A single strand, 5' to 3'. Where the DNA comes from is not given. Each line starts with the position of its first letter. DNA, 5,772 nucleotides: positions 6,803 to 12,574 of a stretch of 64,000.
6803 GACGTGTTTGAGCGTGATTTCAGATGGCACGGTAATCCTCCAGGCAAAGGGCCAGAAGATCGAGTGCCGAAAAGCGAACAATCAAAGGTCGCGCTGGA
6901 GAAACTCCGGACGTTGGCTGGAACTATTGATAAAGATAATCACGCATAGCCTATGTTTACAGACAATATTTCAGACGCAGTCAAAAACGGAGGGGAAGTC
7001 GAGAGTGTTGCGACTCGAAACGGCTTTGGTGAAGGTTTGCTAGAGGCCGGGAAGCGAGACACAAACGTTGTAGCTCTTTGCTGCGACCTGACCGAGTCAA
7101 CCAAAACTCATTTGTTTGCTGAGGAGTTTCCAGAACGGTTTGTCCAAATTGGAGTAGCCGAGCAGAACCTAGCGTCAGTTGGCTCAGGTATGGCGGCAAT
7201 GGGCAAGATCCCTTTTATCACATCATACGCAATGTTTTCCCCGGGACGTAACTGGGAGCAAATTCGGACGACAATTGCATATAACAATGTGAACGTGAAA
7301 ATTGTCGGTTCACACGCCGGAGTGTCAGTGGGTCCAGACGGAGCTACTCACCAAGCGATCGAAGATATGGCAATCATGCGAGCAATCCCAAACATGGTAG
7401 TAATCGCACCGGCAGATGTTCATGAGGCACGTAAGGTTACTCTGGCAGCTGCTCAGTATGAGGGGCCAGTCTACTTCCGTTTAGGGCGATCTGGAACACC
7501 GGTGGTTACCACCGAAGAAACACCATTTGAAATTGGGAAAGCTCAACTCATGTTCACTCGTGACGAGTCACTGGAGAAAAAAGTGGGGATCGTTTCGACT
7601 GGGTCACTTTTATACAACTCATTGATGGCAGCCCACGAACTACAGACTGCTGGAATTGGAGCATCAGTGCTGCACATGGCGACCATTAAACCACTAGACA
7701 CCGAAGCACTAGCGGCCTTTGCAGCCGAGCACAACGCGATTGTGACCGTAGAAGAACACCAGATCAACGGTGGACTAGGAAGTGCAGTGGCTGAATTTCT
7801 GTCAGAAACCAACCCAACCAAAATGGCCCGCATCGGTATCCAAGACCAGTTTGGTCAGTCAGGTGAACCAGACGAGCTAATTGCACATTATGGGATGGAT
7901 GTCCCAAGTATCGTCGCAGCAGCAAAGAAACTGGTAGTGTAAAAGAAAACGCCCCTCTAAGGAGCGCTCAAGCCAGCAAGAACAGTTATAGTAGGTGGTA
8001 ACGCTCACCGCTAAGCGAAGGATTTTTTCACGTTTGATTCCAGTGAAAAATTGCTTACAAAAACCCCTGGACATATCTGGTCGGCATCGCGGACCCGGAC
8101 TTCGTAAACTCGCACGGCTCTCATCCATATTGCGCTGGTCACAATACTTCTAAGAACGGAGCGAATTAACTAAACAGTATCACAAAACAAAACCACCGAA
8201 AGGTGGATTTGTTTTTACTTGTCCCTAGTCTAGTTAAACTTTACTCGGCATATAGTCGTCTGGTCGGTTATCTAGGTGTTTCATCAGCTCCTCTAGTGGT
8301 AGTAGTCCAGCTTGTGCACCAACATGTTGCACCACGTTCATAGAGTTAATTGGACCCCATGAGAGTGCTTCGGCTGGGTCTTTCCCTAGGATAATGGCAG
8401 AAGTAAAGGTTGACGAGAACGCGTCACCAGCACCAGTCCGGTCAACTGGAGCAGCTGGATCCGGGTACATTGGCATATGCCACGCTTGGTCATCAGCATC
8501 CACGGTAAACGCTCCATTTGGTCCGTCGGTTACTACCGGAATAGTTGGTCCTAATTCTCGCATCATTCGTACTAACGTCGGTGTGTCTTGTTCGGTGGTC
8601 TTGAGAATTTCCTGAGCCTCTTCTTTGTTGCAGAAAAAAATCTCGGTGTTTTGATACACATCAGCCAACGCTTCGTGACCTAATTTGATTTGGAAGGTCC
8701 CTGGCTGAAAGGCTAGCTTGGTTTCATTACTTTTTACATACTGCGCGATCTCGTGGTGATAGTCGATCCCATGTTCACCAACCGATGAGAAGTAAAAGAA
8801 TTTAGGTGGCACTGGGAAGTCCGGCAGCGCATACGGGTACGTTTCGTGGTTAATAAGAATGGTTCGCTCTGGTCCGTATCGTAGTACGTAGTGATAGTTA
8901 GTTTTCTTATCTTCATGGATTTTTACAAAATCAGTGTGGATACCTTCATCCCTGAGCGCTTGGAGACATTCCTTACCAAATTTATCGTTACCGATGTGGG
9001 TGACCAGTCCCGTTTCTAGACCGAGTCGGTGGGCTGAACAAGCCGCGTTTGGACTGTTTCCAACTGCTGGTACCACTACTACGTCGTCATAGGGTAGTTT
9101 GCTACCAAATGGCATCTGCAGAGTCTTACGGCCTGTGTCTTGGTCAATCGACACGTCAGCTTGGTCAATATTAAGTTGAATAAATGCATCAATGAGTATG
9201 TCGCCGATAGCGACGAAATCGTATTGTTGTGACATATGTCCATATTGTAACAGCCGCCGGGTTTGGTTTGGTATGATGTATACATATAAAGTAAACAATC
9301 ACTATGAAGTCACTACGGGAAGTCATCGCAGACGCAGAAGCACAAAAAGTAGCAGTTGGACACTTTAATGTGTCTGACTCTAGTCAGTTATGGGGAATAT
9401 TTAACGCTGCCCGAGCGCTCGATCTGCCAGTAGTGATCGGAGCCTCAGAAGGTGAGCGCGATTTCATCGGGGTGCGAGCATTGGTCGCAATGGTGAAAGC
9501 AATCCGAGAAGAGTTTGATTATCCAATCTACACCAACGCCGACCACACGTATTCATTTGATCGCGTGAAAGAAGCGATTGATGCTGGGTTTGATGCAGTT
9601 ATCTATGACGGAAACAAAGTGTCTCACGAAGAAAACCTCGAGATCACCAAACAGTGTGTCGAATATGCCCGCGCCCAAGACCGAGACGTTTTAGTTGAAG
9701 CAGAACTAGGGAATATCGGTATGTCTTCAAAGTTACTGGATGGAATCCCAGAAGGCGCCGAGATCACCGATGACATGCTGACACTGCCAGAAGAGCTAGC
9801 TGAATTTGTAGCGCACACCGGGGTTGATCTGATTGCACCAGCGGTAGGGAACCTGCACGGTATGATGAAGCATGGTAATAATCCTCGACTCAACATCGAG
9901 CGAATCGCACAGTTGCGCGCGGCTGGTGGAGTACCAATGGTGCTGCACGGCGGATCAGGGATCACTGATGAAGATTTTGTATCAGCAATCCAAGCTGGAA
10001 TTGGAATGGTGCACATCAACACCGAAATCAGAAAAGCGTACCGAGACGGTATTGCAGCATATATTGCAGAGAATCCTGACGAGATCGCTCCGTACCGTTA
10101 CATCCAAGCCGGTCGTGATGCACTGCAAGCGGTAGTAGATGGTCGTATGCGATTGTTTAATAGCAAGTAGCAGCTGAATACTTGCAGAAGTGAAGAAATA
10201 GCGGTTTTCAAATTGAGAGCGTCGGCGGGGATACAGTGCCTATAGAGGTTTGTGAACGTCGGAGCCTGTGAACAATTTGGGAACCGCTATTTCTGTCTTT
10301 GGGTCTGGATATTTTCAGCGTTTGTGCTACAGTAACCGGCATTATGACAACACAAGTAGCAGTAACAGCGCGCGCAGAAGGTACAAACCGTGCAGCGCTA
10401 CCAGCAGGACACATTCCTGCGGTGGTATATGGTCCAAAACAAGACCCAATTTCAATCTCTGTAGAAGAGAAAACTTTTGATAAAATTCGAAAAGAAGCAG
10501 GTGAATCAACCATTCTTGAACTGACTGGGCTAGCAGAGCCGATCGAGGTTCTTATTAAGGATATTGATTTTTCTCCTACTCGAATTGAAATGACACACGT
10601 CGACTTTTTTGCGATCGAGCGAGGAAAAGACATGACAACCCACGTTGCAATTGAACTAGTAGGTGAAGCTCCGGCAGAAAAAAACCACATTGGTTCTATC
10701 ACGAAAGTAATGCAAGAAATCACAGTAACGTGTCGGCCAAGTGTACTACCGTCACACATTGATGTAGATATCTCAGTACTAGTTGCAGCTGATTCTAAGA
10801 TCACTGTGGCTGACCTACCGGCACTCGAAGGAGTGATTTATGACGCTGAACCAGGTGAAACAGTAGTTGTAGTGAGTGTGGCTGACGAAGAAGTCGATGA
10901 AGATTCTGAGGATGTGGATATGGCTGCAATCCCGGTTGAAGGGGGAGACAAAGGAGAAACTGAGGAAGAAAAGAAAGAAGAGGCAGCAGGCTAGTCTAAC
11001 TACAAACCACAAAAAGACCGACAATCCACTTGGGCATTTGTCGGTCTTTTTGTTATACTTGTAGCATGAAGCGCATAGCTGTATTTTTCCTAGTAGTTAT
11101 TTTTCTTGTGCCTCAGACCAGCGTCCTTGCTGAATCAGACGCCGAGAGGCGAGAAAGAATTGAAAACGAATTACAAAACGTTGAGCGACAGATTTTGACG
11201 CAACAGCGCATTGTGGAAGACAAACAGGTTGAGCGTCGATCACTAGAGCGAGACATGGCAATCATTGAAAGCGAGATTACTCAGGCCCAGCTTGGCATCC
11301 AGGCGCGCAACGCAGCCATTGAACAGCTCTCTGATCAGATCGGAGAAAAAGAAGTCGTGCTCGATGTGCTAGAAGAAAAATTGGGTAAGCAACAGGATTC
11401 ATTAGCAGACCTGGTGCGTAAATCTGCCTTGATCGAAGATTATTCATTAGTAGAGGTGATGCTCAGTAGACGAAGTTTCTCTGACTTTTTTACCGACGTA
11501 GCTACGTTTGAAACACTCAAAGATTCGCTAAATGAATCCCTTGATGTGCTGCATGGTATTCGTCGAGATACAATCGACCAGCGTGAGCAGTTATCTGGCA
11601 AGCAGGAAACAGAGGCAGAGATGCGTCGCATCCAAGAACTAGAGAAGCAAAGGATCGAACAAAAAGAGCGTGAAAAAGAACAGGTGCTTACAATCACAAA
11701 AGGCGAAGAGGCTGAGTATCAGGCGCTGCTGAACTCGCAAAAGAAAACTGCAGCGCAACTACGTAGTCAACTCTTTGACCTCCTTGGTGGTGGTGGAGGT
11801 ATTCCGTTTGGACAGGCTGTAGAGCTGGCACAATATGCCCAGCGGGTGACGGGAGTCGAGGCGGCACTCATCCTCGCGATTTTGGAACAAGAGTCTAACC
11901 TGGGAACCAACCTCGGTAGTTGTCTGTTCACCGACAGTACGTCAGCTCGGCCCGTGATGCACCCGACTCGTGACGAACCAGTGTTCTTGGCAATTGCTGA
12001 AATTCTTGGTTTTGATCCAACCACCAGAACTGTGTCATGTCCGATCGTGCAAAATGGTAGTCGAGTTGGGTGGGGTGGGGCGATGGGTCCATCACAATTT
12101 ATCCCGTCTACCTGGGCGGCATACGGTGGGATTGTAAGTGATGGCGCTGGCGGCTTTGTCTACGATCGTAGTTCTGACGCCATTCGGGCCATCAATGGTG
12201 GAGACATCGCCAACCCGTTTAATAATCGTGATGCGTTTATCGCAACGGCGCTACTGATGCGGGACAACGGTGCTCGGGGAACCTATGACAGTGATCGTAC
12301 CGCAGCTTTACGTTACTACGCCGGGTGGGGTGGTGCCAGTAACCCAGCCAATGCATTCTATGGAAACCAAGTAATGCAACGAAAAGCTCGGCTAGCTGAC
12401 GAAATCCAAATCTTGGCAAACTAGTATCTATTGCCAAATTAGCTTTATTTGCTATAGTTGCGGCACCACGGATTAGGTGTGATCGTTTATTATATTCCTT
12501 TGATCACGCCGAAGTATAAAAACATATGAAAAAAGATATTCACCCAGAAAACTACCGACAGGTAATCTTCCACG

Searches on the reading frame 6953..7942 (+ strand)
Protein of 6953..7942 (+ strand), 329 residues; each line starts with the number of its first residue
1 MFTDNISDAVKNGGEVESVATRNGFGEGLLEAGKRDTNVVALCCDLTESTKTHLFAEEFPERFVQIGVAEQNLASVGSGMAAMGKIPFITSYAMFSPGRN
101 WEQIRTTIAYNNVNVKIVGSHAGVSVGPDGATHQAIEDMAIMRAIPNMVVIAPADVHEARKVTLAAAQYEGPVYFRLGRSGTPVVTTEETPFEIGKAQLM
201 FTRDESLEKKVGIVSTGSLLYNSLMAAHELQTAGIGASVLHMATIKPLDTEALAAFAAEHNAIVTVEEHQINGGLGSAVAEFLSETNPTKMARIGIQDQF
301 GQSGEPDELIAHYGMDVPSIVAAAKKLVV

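Call 84: search_protein_families(library=pfam, proteins=[window:6953-7942:+], max_evalue=0.0001)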
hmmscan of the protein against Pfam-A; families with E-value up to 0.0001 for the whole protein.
window:6953-7942:+ (329 aa): 3 families
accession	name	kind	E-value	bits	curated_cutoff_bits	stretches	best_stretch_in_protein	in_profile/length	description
PF02779.29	Transket_pyr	-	5.6e-42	143.8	27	1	18-180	2-170/174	Transketolase, pyrimidine binding domain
PF02780.25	Transketolase_C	-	1.3e-26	93.3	25.9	1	208-320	9-124/124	Transketolase, C-terminal domain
PF22613.1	Transketolase_C_1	-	2e-05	25.2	27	1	204-316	7-113/113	Transketolase-like TK C-terminal domain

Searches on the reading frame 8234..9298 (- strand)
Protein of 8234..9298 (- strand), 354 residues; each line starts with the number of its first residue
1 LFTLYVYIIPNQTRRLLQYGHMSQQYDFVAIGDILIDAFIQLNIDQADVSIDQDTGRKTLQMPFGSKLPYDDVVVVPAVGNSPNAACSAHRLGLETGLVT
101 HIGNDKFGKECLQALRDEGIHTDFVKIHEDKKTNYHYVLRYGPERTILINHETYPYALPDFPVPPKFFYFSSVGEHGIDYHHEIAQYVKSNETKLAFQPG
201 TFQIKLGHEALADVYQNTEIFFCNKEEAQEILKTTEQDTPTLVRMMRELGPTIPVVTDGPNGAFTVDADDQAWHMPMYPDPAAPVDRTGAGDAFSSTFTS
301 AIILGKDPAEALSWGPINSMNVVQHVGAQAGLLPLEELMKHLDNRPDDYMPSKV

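Call 84: search_protein_families(library=pfam, proteins=[window:8234-9298:-], max_evalue=0.0001)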
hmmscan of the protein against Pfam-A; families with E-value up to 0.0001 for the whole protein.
window:8234-9298:- (354 aa): 1 family
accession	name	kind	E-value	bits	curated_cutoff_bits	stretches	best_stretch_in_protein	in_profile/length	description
PF00294.29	PfkB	-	3.7e-34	118.9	25.8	1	80-331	37-298/302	pfkB family carbohydrate kinase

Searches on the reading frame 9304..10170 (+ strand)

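Call 84: search_protein_families(library=pfam, proteins=[window:9304-10170:+], max_evalue=0.0001)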
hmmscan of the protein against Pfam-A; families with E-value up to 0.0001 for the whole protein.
window:9304-10170:+ (288 aa): 2 families
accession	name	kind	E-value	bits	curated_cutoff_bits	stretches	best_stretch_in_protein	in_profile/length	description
PF01116.26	F_bP_aldolase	-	9.1e-75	252.2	25.5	1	3-288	2-275/277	Fructose-bisphosphate aldolase class-II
PF02581.23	TMP-TENI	-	2.1e-06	27.6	27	0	166-237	108-175/180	Thiamine monophosphate synthase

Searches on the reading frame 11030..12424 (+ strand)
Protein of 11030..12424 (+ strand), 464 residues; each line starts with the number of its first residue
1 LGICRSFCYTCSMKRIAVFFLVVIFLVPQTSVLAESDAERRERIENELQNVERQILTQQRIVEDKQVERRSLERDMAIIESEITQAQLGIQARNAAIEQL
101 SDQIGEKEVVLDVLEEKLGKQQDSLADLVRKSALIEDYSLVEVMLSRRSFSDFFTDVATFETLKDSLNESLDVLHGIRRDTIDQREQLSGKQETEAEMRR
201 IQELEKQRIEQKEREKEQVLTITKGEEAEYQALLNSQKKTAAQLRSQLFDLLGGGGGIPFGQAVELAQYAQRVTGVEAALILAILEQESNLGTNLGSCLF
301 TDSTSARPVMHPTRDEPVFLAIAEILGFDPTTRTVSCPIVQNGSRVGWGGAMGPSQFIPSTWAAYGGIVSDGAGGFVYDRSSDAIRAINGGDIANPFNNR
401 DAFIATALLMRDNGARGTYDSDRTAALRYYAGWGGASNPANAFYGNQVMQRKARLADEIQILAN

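Call 84: search_protein_families(library=pfam, proteins=[window:11030-12424:+], max_evalue=0.0001)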
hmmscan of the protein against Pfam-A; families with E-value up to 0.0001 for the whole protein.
window:11030-12424:+ (464 aa): 1 family
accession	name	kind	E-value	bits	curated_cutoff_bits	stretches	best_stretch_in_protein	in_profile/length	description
PF13406.11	SLT_2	-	2.4e-07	30.7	24.3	1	263-366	73-170/292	Transglycosylase SLT domain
